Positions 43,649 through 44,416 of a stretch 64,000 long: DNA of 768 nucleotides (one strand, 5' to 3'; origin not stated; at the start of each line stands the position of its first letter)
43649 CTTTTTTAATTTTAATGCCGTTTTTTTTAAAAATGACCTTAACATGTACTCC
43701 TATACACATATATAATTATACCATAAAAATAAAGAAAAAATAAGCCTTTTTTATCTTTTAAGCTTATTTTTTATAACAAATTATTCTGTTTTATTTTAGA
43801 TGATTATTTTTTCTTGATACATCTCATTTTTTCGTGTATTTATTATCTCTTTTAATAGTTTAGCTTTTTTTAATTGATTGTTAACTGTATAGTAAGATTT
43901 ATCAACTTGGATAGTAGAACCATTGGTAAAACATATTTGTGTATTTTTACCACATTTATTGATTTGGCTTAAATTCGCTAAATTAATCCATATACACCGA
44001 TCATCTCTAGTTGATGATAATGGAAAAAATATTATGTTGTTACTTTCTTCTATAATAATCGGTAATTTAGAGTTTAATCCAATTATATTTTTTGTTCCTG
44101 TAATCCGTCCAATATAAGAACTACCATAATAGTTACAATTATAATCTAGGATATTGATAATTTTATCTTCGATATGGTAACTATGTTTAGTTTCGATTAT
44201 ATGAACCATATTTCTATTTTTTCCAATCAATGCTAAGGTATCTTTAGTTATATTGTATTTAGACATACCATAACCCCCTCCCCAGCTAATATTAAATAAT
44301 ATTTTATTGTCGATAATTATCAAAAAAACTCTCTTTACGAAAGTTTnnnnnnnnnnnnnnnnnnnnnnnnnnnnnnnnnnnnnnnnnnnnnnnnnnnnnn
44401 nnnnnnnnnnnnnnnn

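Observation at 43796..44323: ComK-like competence master regulator inserted between dnaN and recF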

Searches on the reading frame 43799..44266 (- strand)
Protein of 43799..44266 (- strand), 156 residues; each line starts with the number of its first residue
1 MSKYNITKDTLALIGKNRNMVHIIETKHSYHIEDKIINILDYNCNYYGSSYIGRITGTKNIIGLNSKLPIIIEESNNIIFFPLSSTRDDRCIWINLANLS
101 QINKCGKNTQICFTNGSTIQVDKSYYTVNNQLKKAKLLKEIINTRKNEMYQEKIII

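Call 3: search_protein_families(library=pfam, proteins=[window:43799-44266:-], max_evalue=1)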
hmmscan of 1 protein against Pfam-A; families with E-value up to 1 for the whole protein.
seq(156 aa): 1 family
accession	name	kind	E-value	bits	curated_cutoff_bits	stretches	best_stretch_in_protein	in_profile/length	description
PF06338.17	ComK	-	4e-35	121.3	22.3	1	2-145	2-150/152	ComK protein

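Call 4: search_protein_families(library=ncbifam, proteins=[window:43799-44266:-], max_evalue=1)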
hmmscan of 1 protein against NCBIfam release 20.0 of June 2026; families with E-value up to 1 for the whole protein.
seq(156 aa): 0 families

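Call 8: find_related_loci(query=window:43799-44266:-, collection=genome_contigs, flank=6000)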
Query seq(156 aa) (156 aa) in genome_contigs; peptide patterns used: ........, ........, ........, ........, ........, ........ (x = any residue, [..] = any of these).
75 stretches matched a pattern; 2 encode a relative of the query (tblastn E <= 1e-3); 2 distinct loci.
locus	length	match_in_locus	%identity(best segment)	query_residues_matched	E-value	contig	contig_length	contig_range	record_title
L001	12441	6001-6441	41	1-147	7e-26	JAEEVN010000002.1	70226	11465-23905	MAG: Bacillales bacterium isolate Tb.RUG.455 NODE_1149_length_70226_cov_2.268934, whole genome shotgun sequence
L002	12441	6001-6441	39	1-147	2e-19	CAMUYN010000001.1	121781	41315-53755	MAG TPA_asm: uncultured Firmicutes bacterium isolate SRR8387721_bin.11_metaWRAP_v1.3_MAG genome assembly, contig: ERZ142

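Call 9: find_homologous_proteins(query=window:43799-44266:-)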
Query seq(156 aa) (156 aa): 15 proteins with E <= 0.001 among 39 candidates.
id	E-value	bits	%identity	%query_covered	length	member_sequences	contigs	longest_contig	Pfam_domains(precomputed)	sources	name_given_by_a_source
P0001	1.3e-95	335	99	100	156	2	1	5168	PF06338.18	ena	-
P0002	1.8e-38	150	50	96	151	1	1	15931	PF06338.18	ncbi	-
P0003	1.2e-37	147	52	95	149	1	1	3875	PF06338.18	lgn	-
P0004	5.6e-35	138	47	94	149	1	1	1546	PF06338.18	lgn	-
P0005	7.9e-29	118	42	94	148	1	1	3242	PF06338.18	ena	-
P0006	8.6e-27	112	40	93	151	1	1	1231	PF06338.18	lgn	-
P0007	8.8e-27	112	41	92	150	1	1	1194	PF06338.18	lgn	-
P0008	1.1e-26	111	40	93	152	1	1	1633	PF06338.18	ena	-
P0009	1.1e-26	111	39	96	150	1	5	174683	PF06338.18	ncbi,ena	-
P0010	2.8e-26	110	42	89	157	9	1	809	PF06338.18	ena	-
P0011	8.7e-26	108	42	94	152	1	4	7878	PF06338.18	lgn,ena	-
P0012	2.5e-25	107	39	91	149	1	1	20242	PF06338.18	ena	-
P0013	8.2e-25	105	39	91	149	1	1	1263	PF06338.18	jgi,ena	-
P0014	4.9e-12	64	37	87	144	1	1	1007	PF06338.18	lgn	-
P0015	4.7e-9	54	39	64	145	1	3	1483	PF06338.18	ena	-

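Call 15: find_encoding_contigs(protein=P0002, flank=6000, max_places=3)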
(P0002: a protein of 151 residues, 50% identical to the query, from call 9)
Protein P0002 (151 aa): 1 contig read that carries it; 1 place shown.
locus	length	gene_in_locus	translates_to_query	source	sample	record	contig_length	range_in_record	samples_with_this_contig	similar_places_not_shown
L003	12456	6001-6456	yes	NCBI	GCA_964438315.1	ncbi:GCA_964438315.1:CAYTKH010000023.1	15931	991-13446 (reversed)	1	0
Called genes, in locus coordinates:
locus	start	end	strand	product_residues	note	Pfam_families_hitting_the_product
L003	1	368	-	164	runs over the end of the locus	PF01966:HD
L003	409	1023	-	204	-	PF07650:KH_2 (weak), PF13083:KH_KhpA-B, PF01424:R3H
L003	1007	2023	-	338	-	PF02096:60KD_IMP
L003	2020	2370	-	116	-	PF00825:Ribonuclease_P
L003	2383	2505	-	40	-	PF00468:Ribosomal_L34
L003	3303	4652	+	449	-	PF11638:DnaA_N, PF01695:IstB_IS21 (weak), PF00308:Bac_DnaA, PF13173:AAA_14 (faint), PF00004:AAA (weak), PF08299:Bac_DnaA_C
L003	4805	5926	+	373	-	PF00712:DNA_pol3_beta, PF02767:DNA_pol3_beta_2, PF02768:DNA_pol3_beta_3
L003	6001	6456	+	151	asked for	PF06338:ComK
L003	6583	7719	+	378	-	PF02463:SMC_N, PF13304:AAA_21 (faint)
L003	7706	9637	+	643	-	PF02518:HATPase_c, PF00204:DNA_gyraseB, PF01751:Toprim, PF00986:DNA_gyraseB_C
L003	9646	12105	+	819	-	PF00521:DNA_topoisoIV, PF03989:DNA_gyraseA_C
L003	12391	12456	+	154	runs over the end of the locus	PF00383:dCMP_cyt_deam_1, PF14437:MafB19-deam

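Call 16: find_encoding_contigs(protein=P0009, flank=6000, max_places=5)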
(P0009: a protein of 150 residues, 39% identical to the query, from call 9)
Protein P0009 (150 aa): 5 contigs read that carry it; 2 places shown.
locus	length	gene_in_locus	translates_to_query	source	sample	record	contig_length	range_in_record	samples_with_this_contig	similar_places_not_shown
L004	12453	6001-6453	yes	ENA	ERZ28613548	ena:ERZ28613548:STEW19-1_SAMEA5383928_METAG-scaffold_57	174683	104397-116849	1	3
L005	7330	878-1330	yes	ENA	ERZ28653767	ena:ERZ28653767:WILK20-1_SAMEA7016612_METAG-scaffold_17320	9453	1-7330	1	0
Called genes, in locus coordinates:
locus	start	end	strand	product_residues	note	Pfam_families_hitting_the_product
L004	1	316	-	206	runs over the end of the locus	PF13083:KH_KhpA-B (weak), PF01424:R3H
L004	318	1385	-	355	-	PF02096:60KD_IMP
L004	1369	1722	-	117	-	PF00825:Ribonuclease_P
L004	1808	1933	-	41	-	PF00468:Ribosomal_L34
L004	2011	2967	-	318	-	PF01699:Na_Ca_ex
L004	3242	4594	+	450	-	PF11638:DnaA_N, PF01695:IstB_IS21, PF00308:Bac_DnaA, PF01637:ATPase_2 (weak), PF00004:AAA (weak), PF13173:AAA_14, PF08299:Bac_DnaA_C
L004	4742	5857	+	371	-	PF00712:DNA_pol3_beta, PF02767:DNA_pol3_beta_2, PF02768:DNA_pol3_beta_3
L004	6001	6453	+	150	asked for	PF06338:ComK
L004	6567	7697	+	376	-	PF02463:SMC_N, PF13175:AAA_15, PF13476:AAA_23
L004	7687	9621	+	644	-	PF02518:HATPase_c, PF00204:DNA_gyraseB, PF01751:Toprim, PF00986:DNA_gyraseB_C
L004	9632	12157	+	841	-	PF00521:DNA_topoisoIV, PF03989:DNA_gyraseA_C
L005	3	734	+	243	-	?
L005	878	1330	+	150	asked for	PF06338:ComK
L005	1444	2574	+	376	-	PF02463:SMC_N, PF13175:AAA_15, PF13476:AAA_23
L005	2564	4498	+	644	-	PF02518:HATPase_c, PF00204:DNA_gyraseB, PF01751:Toprim, PF00986:DNA_gyraseB_C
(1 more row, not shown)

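Call 17: find_encoding_contigs(protein=P0012, flank=6000, max_places=3)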
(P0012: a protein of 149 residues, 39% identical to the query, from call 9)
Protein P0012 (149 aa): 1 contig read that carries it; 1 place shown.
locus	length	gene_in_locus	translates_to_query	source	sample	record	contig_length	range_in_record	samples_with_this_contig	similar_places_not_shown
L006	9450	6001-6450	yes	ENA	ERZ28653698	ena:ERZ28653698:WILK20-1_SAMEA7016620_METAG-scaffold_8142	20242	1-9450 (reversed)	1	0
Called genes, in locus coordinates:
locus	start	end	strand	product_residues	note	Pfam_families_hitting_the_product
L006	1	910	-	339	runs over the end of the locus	PF02096:60KD_IMP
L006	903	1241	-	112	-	PF00825:Ribonuclease_P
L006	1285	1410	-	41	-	PF00468:Ribosomal_L34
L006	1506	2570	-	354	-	-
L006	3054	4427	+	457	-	PF11638:DnaA_N, PF00308:Bac_DnaA, PF01637:ATPase_2 (weak), PF13401:AAA_22 (faint), PF00004:AAA (faint), PF08299:Bac_DnaA_C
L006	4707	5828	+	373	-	PF00712:DNA_pol3_beta, PF02767:DNA_pol3_beta_2, PF02768:DNA_pol3_beta_3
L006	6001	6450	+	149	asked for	PF06338:ComK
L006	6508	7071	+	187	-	-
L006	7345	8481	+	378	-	PF02463:SMC_N, PF13175:AAA_15, PF13476:AAA_23 (weak), PF13304:AAA_21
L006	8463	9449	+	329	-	?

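Call 19: search_solved_structures(query=window:43799-44266:-, max_evalue=1)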
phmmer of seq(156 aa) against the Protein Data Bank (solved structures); distinct sequences matched with E-value up to 1: 0.

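Call 23: find_homologous_proteins(query=A1, max_evalue=0.00001)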
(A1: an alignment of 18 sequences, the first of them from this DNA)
Query A1 (18 sequences) (156 aa, profile of the alignment): 2104 proteins with E <= 0.00001 among 7075 candidates; the best 120 are listed.
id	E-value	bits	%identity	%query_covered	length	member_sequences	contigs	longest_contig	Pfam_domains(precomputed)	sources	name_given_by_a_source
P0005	3.6e-61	223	42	94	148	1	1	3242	PF06338.18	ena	-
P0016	7.6e-61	222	41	91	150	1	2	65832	PF06338.18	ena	-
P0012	1.1e-60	222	39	91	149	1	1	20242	PF06338.18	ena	-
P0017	1.3e-60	221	40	94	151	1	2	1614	PF06338.18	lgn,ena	-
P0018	1.4e-60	221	39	94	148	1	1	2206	PF06338.18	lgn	-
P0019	1.4e-60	221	40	94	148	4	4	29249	PF06338.18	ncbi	-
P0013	1.6e-60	221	39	91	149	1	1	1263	PF06338.18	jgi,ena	-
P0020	1.7e-60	221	44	94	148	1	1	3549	PF06338.18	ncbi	-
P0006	2.0e-60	221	40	93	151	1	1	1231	PF06338.18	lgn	-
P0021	2.3e-60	220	39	93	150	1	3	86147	PF06338.18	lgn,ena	-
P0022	2.4e-60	220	40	91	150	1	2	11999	PF06338.18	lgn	-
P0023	2.4e-60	220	42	94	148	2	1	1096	PF06338.18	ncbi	-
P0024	2.6e-60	220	41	94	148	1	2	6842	PF06338.18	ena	-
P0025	2.7e-60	220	41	94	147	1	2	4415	PF06338.18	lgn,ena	-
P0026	3.0e-60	220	42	94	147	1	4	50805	PF06338.18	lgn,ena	-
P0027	3.5e-60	220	42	93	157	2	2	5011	PF06338.18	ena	-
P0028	4.3e-60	220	38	93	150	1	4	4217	PF06338.18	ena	-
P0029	4.8e-60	219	41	93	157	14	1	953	PF06338.18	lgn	-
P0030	5.3e-60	219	40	93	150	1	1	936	PF06338.18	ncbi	-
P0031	5.9e-60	219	42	94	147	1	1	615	PF06338.18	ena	-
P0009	8.4e-60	219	39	96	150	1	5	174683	PF06338.18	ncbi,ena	-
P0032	1.1e-59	218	40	91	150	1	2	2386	PF06338.18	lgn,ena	-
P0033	1.1e-59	218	41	91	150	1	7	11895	PF06338.18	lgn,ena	-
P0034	1.2e-59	218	36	93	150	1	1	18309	PF06338.18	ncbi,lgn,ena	-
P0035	1.2e-59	218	41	94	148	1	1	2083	PF06338.18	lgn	-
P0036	1.2e-59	218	40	91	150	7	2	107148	PF06338.18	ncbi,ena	-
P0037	1.3e-59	218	39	98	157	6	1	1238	PF06338.18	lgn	-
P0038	1.5e-59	218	40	91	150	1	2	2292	PF06338.18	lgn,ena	-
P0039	2.0e-59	217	37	95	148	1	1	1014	PF06338.18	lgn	-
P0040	2.2e-59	217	38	93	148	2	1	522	PF06338.18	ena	-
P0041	3.0e-59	217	39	95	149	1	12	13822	PF06338.18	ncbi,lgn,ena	-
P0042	3.1e-59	217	37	95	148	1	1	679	PF06338.18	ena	-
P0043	3.2e-59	217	42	91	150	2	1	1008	PF06338.18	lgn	-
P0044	3.4e-59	217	39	94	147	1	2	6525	PF06338.18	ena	-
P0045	3.5e-59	217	39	93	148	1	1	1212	PF06338.18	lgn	-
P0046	3.6e-59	217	39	95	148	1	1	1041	PF06338.18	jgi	-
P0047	3.6e-59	217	40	94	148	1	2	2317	PF06338.18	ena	-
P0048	4.1e-59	216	41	93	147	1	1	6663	PF06338.18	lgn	-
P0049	4.4e-59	216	37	93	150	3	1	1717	PF06338.18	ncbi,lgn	-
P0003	4.8e-59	216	52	95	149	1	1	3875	PF06338.18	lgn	-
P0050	4.8e-59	216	39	93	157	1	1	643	PF06338.18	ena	-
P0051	4.8e-59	216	42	94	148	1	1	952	PF06338.18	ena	-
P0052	4.8e-59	216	38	94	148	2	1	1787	PF06338.18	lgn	-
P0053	5.2e-59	216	36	93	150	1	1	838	PF06338.18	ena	-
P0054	5.2e-59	216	39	95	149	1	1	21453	PF06338.18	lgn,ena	-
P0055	5.4e-59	216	42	94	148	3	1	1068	PF06338.18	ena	-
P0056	5.7e-59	216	39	94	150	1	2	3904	PF06338.18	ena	-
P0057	5.7e-59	216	37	93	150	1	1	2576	PF06338.18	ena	-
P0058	5.9e-59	216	39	91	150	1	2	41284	PF06338.18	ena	-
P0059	6.4e-59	216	38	94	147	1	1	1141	PF06338.18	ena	-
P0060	6.6e-59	216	36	95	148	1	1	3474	PF06338.18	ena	-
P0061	6.9e-59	216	40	94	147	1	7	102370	PF06338.18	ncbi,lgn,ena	-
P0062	7.0e-59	216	37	93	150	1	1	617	PF06338.18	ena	-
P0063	9.4e-59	215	38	93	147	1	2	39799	PF06338.18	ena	-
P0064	1.0e-58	215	39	93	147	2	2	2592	PF06338.18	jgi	-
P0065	1.0e-58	215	39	94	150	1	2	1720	PF06338.18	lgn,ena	-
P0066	1.1e-58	215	39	93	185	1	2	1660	PF06338.18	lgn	-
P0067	1.3e-58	215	38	93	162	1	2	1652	PF06338.18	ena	-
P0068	1.4e-58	215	39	95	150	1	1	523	PF06338.18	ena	-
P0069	1.6e-58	215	42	94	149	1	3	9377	PF06338.18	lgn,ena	-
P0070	1.6e-58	214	39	93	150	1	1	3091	PF06338.18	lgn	-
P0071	1.7e-58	214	39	94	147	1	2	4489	PF06338.18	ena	-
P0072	1.7e-58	214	41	94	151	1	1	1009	PF06338.18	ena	-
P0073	1.8e-58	214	38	95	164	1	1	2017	PF06338.18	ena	-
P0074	1.8e-58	214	39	93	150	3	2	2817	PF06338.18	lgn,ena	-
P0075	1.9e-58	214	39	94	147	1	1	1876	PF06338.18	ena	-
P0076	2.0e-58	214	38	93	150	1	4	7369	PF06338.18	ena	-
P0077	2.1e-58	214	39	94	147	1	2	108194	PF06338.18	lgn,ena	-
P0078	2.8e-58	214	39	91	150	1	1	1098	PF06338.18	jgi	jgi:competence protein ComK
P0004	3.0e-58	214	47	94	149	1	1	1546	PF06338.18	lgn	-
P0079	3.0e-58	214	38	95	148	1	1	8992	PF06338.18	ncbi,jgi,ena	-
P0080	3.2e-58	214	41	91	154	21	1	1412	PF06338.18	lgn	-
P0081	3.3e-58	213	39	94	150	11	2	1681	PF06338.18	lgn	-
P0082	3.3e-58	213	38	93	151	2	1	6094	PF06338.18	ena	-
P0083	3.8e-58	213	38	95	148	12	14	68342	PF06338.18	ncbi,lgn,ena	-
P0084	3.8e-58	213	38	94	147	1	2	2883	PF06338.18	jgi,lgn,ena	-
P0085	3.8e-58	213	39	95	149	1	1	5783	PF06338.18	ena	-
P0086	3.9e-58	213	39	93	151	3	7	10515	PF06338.18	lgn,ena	-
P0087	3.9e-58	213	37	93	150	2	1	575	PF06338.18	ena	-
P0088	3.9e-58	213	38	93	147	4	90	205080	PF06338.18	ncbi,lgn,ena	-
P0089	4.0e-58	213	37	94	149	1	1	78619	PF06338.18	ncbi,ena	-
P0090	4.3e-58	213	37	93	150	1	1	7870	PF06338.18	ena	-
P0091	4.4e-58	213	37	93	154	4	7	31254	PF06338.18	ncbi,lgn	-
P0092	4.9e-58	213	39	94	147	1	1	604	PF06338.18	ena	-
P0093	4.9e-58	213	38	94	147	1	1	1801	PF06338.18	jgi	-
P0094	4.9e-58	213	39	93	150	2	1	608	PF06338.18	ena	-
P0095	5.6e-58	213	40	91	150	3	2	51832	PF06338.18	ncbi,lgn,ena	-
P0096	5.8e-58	213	39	94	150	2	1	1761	PF06338.18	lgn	-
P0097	6.9e-58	212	41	94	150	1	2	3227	PF06338.18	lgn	-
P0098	7.4e-58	212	39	94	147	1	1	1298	PF06338.18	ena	-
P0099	8.0e-58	212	36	95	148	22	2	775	PF06338.18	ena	-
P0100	9.0e-58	212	38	95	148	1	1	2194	PF06338.18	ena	-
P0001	9.1e-58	212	99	100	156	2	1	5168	PF06338.18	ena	-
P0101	9.2e-58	212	38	95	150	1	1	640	PF06338.18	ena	-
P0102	9.5e-58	212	40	94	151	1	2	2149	PF06338.18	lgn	-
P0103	9.8e-58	212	37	94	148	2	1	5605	PF06338.18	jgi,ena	-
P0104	1.0e-57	212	40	94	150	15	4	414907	PF06338.18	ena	-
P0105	1.1e-57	212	39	91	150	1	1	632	PF06338.18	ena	-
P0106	1.2e-57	212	38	94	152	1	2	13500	PF06338.18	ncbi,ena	-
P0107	1.4e-57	211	37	91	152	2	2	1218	PF06338.18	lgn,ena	-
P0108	1.5e-57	211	39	94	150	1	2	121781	PF06338.18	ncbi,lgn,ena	-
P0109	1.6e-57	211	38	94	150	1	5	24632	PF06338.18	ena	-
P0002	1.6e-57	211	50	96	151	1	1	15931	PF06338.18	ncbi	-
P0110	1.8e-57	211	37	100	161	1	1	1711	PF06338.18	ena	-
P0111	2.0e-57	211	41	91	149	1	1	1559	PF06338.18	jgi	-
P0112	2.0e-57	211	37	94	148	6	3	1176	PF06338.18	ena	-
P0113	2.0e-57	211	37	95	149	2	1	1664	PF06338.18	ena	-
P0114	2.0e-57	211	38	95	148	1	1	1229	PF06338.18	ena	-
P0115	2.0e-57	211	39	94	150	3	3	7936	PF06338.18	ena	-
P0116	2.1e-57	211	49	94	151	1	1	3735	PF06338.18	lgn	-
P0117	2.1e-57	211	38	94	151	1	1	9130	PF06338.18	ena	-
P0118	2.2e-57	211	41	91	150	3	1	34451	PF06338.18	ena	-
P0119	2.3e-57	211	41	91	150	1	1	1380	PF06338.18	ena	-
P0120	2.3e-57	211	37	96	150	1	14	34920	PF06338.18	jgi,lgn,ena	-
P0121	2.7e-57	211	40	94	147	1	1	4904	PF06338.18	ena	-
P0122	2.8e-57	210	38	94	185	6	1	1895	PF06338.18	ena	-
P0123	2.8e-57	210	41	94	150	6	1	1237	PF06338.18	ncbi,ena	-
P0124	2.8e-57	210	37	94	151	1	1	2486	PF06338.18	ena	-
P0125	2.9e-57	210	39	94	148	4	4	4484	PF06338.18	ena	-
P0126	2.9e-57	210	39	93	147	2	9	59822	PF06338.18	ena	-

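Call 24: find_encoding_contigs(protein=P0088, flank=4000, max_places=4)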
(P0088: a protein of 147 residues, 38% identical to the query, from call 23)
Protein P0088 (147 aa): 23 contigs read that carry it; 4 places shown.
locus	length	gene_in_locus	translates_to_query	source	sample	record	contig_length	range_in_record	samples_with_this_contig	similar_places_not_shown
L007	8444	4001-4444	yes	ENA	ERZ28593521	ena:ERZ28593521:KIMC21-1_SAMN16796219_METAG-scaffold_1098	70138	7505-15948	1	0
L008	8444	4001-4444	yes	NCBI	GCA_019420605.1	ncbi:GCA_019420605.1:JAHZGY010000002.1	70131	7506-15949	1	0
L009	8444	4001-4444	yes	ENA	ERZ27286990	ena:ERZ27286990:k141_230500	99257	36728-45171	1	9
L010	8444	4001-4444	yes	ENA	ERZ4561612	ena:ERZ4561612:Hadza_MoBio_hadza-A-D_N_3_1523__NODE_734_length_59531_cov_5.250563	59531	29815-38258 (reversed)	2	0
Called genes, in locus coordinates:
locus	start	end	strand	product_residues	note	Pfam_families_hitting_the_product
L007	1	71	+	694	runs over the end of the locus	PF03816:LytR_cpsA_psr, PF03793:PASTA (faint)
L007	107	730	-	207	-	-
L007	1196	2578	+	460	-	PF11638:DnaA_N, PF00308:Bac_DnaA, PF01695:IstB_IS21 (weak), PF00004:AAA (weak), PF00910:RNA_helicase (faint), PF13173:AAA_14 (weak), PF13401:AAA_22 (faint), PF08299:Bac_DnaA_C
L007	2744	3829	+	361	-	-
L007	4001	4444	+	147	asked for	PF06338:ComK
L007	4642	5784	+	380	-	PF02463:SMC_N, PF13175:AAA_15 (weak), PF13476:AAA_23 (faint), PF13304:AAA_21 (faint)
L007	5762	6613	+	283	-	-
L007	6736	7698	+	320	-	PF00204:DNA_gyraseB, PF01751:Toprim, PF00986:DNA_gyraseB_C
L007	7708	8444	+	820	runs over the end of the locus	PF00521:DNA_topoisoIV, PF03989:DNA_gyraseA_C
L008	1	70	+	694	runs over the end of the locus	PF03816:LytR_cpsA_psr, PF03793:PASTA (faint)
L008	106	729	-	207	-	-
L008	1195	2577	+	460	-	PF11638:DnaA_N, PF00308:Bac_DnaA, PF01695:IstB_IS21 (weak), PF00004:AAA (weak), PF00910:RNA_helicase (faint), PF13173:AAA_14 (weak), PF13401:AAA_22 (faint), PF08299:Bac_DnaA_C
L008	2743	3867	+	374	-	-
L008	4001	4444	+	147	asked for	PF06338:ComK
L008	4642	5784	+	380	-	PF02463:SMC_N, PF13175:AAA_15 (weak), PF13476:AAA_23 (faint), PF13304:AAA_21 (faint)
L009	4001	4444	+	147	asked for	PF06338:ComK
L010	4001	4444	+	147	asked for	PF06338:ComK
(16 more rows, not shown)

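Call 25: find_encoding_contigs(protein=P0104, flank=4000, max_places=3)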
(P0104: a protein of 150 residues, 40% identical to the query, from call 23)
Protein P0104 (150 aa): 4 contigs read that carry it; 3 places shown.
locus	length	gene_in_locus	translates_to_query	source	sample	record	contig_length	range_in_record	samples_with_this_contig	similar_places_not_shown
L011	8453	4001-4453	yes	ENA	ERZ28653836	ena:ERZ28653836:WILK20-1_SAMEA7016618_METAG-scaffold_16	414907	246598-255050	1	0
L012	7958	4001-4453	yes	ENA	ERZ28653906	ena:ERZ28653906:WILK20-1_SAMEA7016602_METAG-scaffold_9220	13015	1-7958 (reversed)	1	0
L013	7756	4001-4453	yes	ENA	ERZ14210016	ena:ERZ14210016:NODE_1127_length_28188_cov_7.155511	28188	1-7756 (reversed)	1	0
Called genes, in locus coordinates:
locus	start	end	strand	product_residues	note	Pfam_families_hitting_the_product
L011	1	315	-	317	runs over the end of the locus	PF02096:60KD_IMP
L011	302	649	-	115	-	PF00825:Ribonuclease_P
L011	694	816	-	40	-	PF00468:Ribosomal_L34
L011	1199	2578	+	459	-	PF11638:DnaA_N (weak), PF01695:IstB_IS21 (weak), PF00308:Bac_DnaA, PF13173:AAA_14 (weak), PF00004:AAA (weak), PF08299:Bac_DnaA_C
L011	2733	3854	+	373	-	PF00712:DNA_pol3_beta, PF02767:DNA_pol3_beta_2, PF02768:DNA_pol3_beta_3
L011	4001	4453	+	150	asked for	PF06338:ComK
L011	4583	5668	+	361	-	PF02463:SMC_N, PF13175:AAA_15 (faint), PF13476:AAA_23 (faint)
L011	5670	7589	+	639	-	PF02518:HATPase_c, PF00204:DNA_gyraseB, PF01751:Toprim, PF00986:DNA_gyraseB_C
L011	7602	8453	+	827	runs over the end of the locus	PF00521:DNA_topoisoIV, PF03989:DNA_gyraseA_C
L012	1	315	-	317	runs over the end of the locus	PF02096:60KD_IMP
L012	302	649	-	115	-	PF00825:Ribonuclease_P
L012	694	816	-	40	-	PF00468:Ribosomal_L34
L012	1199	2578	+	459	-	PF11638:DnaA_N (weak), PF01695:IstB_IS21 (weak), PF00308:Bac_DnaA, PF13173:AAA_14 (weak), PF00004:AAA (weak), PF08299:Bac_DnaA_C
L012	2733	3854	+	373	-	PF00712:DNA_pol3_beta, PF02767:DNA_pol3_beta_2, PF02768:DNA_pol3_beta_3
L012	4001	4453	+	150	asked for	PF06338:ComK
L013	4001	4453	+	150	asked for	PF06338:ComK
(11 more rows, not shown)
